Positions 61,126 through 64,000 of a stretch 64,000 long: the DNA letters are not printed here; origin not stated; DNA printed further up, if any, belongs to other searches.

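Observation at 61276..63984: SEDS polymerase fused to a class-B PBP-like domain whose transpeptidase catalytic motifs appear degenerate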

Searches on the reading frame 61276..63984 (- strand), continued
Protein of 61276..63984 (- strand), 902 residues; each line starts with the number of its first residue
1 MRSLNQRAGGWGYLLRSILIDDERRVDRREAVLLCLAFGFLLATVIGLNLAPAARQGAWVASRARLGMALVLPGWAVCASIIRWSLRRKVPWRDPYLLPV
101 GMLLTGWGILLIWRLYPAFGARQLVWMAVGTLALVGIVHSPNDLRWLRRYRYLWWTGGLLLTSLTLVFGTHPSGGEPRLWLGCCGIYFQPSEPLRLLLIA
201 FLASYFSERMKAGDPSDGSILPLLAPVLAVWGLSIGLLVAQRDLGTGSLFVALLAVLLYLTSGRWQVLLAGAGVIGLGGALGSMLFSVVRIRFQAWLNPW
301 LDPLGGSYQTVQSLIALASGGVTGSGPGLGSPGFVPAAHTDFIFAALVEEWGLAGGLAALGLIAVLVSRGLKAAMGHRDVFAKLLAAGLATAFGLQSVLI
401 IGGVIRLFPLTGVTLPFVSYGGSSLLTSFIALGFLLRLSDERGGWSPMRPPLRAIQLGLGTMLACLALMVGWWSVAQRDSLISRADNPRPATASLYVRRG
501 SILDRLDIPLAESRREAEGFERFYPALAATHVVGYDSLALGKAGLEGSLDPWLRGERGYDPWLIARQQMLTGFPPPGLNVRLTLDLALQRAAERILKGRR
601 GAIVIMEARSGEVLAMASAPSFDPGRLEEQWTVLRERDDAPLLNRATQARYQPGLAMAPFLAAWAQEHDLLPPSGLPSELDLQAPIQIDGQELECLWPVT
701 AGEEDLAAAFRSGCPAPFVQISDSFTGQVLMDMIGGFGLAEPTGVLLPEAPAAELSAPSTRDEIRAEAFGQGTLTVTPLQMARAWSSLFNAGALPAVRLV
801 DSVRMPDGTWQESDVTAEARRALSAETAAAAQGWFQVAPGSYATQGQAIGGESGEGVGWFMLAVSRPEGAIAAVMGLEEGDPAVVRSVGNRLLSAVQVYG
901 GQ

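Call 7: find_homologous_proteins(query=window:61276-63984:-, max_evalue=1e-10)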
Query window:61276-63984:- (902 aa): 4221 proteins with E <= 1e-10 among 8000 candidates; the best 120 are listed.
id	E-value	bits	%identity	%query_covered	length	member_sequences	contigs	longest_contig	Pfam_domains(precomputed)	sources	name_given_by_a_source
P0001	0.0e+0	1960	100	99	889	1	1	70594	PF01098.25,PF21922.2,PF00905.28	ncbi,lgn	-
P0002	0.0e+0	1704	87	98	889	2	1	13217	PF01098.25,PF21922.2,PF00905.28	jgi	jgi:cell division protein FtsW (lipid II flippase)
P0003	0.0e+0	1073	63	88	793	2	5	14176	PF03717.21,PF01098.25,PF21922.2,PF00905.28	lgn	-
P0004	1.3e-279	948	53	97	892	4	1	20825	PF01098.25,PF21922.2,PF00905.28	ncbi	-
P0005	2.5e-274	931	54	97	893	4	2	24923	PF01098.25,PF21922.2,PF00905.28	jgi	-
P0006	5.2e-273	927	52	97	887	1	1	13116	PF01098.25,PF21922.2,PF00905.28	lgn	-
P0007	3.1e-272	924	52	97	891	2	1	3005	PF01098.25,PF21922.2,PF00905.28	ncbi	-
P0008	2.2e-270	918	52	96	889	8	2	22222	PF01098.25,PF21922.2,PF00905.28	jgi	jgi:cell division protein FtsW (lipid II flippase)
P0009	1.5e-268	912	52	97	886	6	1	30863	PF01098.25,PF21922.2,PF00905.28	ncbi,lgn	-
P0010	2.1e-268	911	52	96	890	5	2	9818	PF01098.25,PF21922.2,PF00905.28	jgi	jgi:cell division protein FtsW (lipid II flippase)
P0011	1.9e-266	905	53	96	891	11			PF01098.25,PF21922.2,PF00905.28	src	-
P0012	6.0e-264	897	55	90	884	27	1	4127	PF01098.25,PF21922.2,PF00905.28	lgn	-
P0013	2.1e-263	895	52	98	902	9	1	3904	PF01098.25,PF21922.2,PF00905.28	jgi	jgi:cell division protein FtsW (lipid II flippase)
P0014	2.5e-261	888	52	96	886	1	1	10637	PF01098.25,PF21922.2,PF00905.28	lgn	-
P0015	3.0e-261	888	48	98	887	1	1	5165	PF01098.25,PF21922.2,PF00905.28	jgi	jgi:cell division protein FtsW (lipid II flippase)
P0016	3.1e-261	888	52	98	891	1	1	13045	PF01098.25,PF21922.2,PF00905.28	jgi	jgi:cell division protein FtsW (lipid II flippase)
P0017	3.2e-261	888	51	98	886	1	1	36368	PF01098.25,PF21922.2,PF00905.28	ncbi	-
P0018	1.7e-260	885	52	97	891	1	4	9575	PF01098.25,PF21922.2,PF00905.28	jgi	jgi:cell division protein FtsW (lipid II flippase)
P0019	1.4e-259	882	52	97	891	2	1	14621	PF01098.25,PF21922.2,PF00905.28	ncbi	-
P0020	1.6e-259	882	51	97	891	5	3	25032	PF01098.25,PF21922.2,PF00905.28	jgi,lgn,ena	-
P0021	2.7e-258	878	51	98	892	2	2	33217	PF01098.25,PF21922.2,PF00905.28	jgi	jgi:cell division protein FtsW (lipid II flippase)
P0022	1.2e-257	876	49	96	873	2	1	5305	PF01098.25,PF21922.2,PF00905.28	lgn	-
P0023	2.4e-257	875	50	93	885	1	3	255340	PF01098.25,PF21922.2,PF00905.28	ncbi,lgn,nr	ncbi:MAG: FtsW/RodA/SpoVE family cell cycle protein [Anaerolineales bacterium]|nr:FtsW/RodA/SpoVE fa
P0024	8.2e-257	873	50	97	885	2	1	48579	PF01098.25,PF21922.2,PF00905.28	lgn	-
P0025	1.4e-255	869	51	97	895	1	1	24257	PF01098.25,PF21922.2,PF00905.28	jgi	jgi:cell division protein FtsW (lipid II flippase)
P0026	5.0e-255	867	50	94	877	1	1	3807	PF01098.25,PF21922.2,PF00905.28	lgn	-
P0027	8.3e-255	866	51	96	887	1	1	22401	PF01098.25,PF21922.2,PF00905.28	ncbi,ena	-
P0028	2.6e-254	865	50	96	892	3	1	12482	PF03717.21,PF01098.25,PF21922.2,PF00905.28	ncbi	-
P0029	8.1e-254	863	46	98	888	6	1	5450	PF01098.25,PF21922.2,PF00905.28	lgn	-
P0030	9.9e-254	863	50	97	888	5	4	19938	PF01098.25,PF21922.2,PF00905.28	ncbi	-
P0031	1.2e-253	863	50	96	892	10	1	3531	PF01098.25,PF21922.2,PF00905.28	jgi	-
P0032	3.8e-253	861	49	92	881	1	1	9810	PF01098.25,PF21922.2,PF00905.28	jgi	jgi:cell division protein FtsW (lipid II flippase)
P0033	1.3e-250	853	47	98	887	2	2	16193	PF01098.25,PF21922.2,PF00905.28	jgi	-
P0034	4.5e-250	851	50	97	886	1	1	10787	PF01098.25,PF21922.2,PF00905.28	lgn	-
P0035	6.6e-250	850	48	97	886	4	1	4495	PF01098.25,PF21922.2,PF00905.28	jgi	jgi:cell division protein FtsW (lipid II flippase)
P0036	3.6e-249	848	48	98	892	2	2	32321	PF01098.25,PF21922.2,PF00905.28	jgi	jgi:cell division protein FtsW (lipid II flippase)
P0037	2.5e-248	845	50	97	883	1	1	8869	PF03717.21,PF01098.25,PF21922.2,PF00905.28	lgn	-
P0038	3.6e-248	844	47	97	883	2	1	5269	PF01098.25,PF21922.2,PF00905.28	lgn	-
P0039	6.4e-248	844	47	97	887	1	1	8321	PF01098.25,PF21922.2,PF00905.28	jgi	-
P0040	8.8e-248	843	49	96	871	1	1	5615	PF01098.25,PF21922.2,PF00905.28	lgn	-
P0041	1.6e-247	842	50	93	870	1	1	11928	PF01098.25,PF21922.2,PF00905.28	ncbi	-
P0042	2.1e-247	842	50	96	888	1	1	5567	PF01098.25,PF21922.2,PF00905.28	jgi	jgi:cell division protein FtsW (lipid II flippase)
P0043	1.4e-246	839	47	97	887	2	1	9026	PF01098.25,PF21922.2,PF00905.28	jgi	jgi:cell division protein FtsW (lipid II flippase)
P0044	1.5e-246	839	48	95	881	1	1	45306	PF01098.25,PF21922.2,PF00905.28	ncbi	-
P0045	1.7e-246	839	48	98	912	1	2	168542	PF01098.25,PF21922.2,PF00905.28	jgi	jgi:cell division protein FtsW (lipid II flippase)/cell division protein FtsI/penicillin-binding pro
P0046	3.7e-246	838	49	97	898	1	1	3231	PF01098.25,PF21922.2,PF00905.28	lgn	-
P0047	1.9e-245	835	60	74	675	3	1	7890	PF01098.25,PF21922.2,PF00905.28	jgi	jgi:hypothetical protein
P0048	2.2e-245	835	51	96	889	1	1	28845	PF01098.25,PF21922.2,PF00905.28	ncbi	-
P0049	4.0e-244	831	48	95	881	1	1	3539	PF01098.25,PF21922.2,PF00905.28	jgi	jgi:cell division protein FtsW (lipid II flippase)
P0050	8.0e-243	827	49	97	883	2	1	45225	PF01098.25,PF21922.2,PF00905.28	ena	-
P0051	9.3e-243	827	49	93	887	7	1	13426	PF01098.25,PF21922.2,PF00905.28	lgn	-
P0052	1.3e-242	826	49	97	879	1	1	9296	PF01098.25,PF21922.2,PF00905.28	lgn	-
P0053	2.0e-242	825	48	98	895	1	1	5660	PF01098.25,PF21922.2,PF00905.28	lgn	-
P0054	8.4e-242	823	48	94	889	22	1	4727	PF01098.25,PF21922.2,PF00905.28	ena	-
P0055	2.4e-241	822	51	93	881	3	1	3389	PF01098.25,PF21922.2,PF00905.28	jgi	jgi:cell division protein FtsW (lipid II flippase)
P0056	3.1e-241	822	51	88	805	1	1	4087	PF01098.25,PF21922.2,PF00905.28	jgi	jgi:cell division protein FtsW (lipid II flippase)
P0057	3.5e-241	821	47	96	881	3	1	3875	PF01098.25,PF21922.2,PF00905.28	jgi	jgi:cell division protein FtsW (lipid II flippase)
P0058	1.5e-240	819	46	97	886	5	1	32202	PF01098.25,PF21922.2,PF00905.28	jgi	jgi:cell division protein FtsW (lipid II flippase)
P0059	1.8e-240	819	48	97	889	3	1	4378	PF03717.21,PF01098.25,PF21922.2,PF00905.28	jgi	jgi:cell division protein FtsW (lipid II flippase)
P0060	2.2e-240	819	47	98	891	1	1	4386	PF01098.25,PF21922.2,PF00905.28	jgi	jgi:cell division protein FtsW (lipid II flippase)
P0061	2.1e-239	815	47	98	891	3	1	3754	PF01098.25,PF21922.2,PF00905.28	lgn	-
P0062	2.7e-239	815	46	98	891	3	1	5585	PF01098.25,PF21922.2,PF00905.28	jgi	jgi:cell division protein FtsW (lipid II flippase)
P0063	4.5e-239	814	49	97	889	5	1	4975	PF01098.25,PF21922.2,PF00905.28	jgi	-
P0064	6.8e-239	814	50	93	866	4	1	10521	PF01098.25,PF21922.2,PF00905.28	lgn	-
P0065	8.4e-239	813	48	98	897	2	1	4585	PF01098.25,PF21922.2,PF00905.28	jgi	-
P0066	1.0e-238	813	47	98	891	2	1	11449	PF01098.25,PF21922.2,PF00905.28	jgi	-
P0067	1.1e-238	813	47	98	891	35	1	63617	PF01098.25,PF21922.2,PF00905.28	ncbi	-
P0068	1.3e-238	813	48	96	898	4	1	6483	PF01098.25,PF21922.2,PF00905.28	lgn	-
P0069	1.5e-238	813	47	96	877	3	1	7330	PF01098.25,PF21922.2,PF00905.28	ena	-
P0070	1.6e-238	813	48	97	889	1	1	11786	PF01098.25,PF21922.2,PF00905.28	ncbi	-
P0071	1.8e-238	812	46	98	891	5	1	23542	PF01098.25,PF21922.2,PF00905.28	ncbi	ncbi:MAG: FtsW/RodA/SpoVE family cell cycle protein [Anaerolineales bacterium]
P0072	5.9e-238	811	50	97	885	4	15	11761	PF01098.25,PF21922.2,PF00905.28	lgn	-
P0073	1.7e-237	809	49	97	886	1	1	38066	PF01098.25,PF21922.2,PF00905.28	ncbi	ncbi:MAG: FtsW/RodA/SpoVE family cell cycle protein [Chloroflexota bacterium]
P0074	3.9e-237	808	50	97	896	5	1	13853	PF01098.25,PF21922.2,PF00905.28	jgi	jgi:cell division protein FtsW (lipid II flippase)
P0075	7.9e-237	807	46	98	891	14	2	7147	PF01098.25,PF21922.2,PF00905.28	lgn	-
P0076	8.3e-237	807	47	97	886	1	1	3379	PF01098.25,PF21922.2,PF00905.28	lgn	-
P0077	1.1e-236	806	49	96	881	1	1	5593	PF01098.25,PF21922.2,PF00905.28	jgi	jgi:cell division protein FtsW (lipid II flippase)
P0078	1.6e-236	806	48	97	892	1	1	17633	PF01098.25,PF21922.2,PF00905.28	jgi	jgi:cell division protein FtsW (lipid II flippase)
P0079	2.4e-236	805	48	98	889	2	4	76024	PF01098.25,PF21922.2,PF00905.28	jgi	jgi:cell division protein FtsW (lipid II flippase)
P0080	3.3e-236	805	46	98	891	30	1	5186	PF01098.25,PF21922.2,PF00905.28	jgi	jgi:cell division protein FtsW (lipid II flippase)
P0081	1.2e-235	803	49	96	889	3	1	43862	PF03717.21,PF01098.25,PF21922.2,PF00905.28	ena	-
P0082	1.3e-235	803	48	98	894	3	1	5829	PF01098.25,PF21922.2,PF00905.28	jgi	jgi:cell division protein FtsW (lipid II flippase)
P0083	1.9e-235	802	47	97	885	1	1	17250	PF01098.25,PF21922.2,PF00905.28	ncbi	ncbi:MAG: FtsW/RodA/SpoVE family cell cycle protein [Anaerolineales bacterium]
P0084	2.3e-235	802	49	96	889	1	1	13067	PF01098.25,PF21922.2,PF00905.28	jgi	jgi:cell division protein FtsW (lipid II flippase)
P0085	3.3e-235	802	46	97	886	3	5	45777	PF01098.25,PF21922.2,PF00905.28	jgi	jgi:cell division protein FtsW (lipid II flippase)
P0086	3.5e-235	801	46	96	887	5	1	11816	PF01098.25,PF21922.2,PF00905.28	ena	-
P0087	4.0e-235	801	46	98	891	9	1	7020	PF01098.25,PF21922.2,PF00905.28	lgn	-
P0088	8.4e-235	800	47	94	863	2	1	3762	PF01098.25,PF21922.2,PF00905.28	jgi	-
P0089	7.8e-234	797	48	97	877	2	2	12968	PF01098.25,PF21922.2,PF00905.28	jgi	jgi:cell division protein FtsW (lipid II flippase)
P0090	1.2e-233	796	49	97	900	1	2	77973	PF01098.25,PF21922.2,PF00905.28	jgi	jgi:cell division protein FtsW (lipid II flippase)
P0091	1.6e-233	796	49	97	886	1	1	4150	PF01098.25,PF21922.2,PF00905.28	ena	-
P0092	1.8e-233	796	48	89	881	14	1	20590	PF01098.25,PF21922.2,PF00905.28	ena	-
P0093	2.6e-233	795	47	94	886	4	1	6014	PF01098.25,PF21922.2,PF00905.28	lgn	-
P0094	2.8e-233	795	46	98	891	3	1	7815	PF01098.25,PF21922.2,PF00905.28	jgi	-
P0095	3.7e-233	795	46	97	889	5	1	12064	PF01098.25,PF21922.2,PF00905.28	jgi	jgi:cell division protein FtsW (lipid II flippase)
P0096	3.8e-233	795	48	97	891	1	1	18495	PF01098.25,PF21922.2,PF00905.28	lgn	-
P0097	5.8e-233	794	49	99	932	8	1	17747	PF01098.25,PF21922.2,PF00905.28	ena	-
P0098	8.4e-233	794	48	98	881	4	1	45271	PF01098.25,PF21922.2,PF00905.28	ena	-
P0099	8.6e-233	794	47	97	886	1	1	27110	PF01098.25,PF21922.2,PF00905.28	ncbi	ncbi:MAG: FtsW/RodA/SpoVE family cell cycle protein [Anaerolineales bacterium]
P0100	1.9e-232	792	46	96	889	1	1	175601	PF01098.25,PF21922.2,PF00905.28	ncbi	-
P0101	2.0e-232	792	45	98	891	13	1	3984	PF01098.25,PF21922.2,PF00905.28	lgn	-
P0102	2.1e-232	792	46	98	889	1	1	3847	PF01098.25,PF21922.2,PF00905.28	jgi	-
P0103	3.3e-232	792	49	86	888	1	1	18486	PF01098.25,PF21922.2,PF00905.28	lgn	-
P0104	5.4e-232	791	47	96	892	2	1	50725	PF01098.25,PF21922.2,PF00905.28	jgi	-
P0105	9.7e-232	790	47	98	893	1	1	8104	PF01098.25,PF21922.2,PF00905.28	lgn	-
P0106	1.9e-231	789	46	96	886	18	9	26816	PF01098.25,PF21922.2,PF00905.28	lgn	-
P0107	3.1e-231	788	46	98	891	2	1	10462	PF01098.25,PF21922.2,PF00905.28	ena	-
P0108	3.3e-231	788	46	98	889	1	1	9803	PF01098.25,PF21922.2,PF00905.28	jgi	jgi:cell division protein FtsW (lipid II flippase)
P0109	7.3e-231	787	46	97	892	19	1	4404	PF01098.25,PF21922.2,PF00905.28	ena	-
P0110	1.6e-230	786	47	96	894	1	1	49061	PF01098.25,PF21922.2,PF00905.28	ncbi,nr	ncbi:MAG: FtsW/RodA/SpoVE family cell cycle protein [Anaerolineales bacterium]|nr:FtsW/RodA/SpoVE fa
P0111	1.8e-230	786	46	96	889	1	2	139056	PF01098.25,PF21922.2,PF00905.28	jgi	-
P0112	2.8e-230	785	50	88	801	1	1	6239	PF01098.25,PF21922.2,PF00905.28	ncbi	-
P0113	3.6e-230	785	48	95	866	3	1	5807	PF01098.25,PF21922.2,PF00905.28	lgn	-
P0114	4.2e-230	785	47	93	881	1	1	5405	PF01098.25,PF21922.2,PF00905.28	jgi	jgi:cell division protein FtsW (lipid II flippase)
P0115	2.3e-229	782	46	99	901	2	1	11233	PF01098.25,PF21922.2,PF00905.28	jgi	jgi:cell division protein FtsW (lipid II flippase)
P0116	3.8e-229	782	47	94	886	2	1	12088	PF01098.25,PF21922.2,PF00905.28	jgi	jgi:cell division protein FtsW (lipid II flippase)/cell division protein FtsI/penicillin-binding pro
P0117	5.1e-229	781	48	96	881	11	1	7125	PF01098.25,PF21922.2,PF00905.28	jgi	jgi:cell division protein FtsW (lipid II flippase)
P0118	1.5e-228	779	48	95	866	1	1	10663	PF01098.25,PF21922.2,PF00905.28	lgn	-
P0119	1.6e-228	779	45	97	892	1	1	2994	PF01098.25,PF21922.2,PF00905.28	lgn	-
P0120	2.2e-228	779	46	99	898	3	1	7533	PF01098.25,PF21922.2,PF00905.28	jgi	-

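Call 12: find_encoding_contigs(protein=P0001, flank=10000, max_places=4)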
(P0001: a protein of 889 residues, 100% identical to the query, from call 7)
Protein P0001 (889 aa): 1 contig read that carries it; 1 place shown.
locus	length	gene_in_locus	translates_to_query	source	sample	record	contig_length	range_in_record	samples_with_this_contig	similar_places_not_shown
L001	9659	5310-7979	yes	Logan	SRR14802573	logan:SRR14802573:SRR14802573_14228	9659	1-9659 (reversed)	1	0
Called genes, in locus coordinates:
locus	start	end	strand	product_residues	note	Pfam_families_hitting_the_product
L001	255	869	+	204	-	-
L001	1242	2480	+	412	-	PF00579:tRNA-synt_1b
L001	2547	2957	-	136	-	PF01951:Archease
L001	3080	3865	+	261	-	PF12401:FhaA_N, PF16697:Yop-YscD_cpl, PF00498:FHA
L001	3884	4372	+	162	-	PF16697:Yop-YscD_cpl, PF00498:FHA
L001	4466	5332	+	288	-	PF01048:PNP_UDP_1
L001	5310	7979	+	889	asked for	PF01098:FTSW_RODA_SPOVE, PF21922:PBP_dimer_2 (weak), PF00905:Transpeptidase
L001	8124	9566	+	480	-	PF26549:Tricorn_N (faint), PF00930:DPPIV_N (faint), PF26550:Tricorn_2nd (faint), PF07676:PD40 (faint)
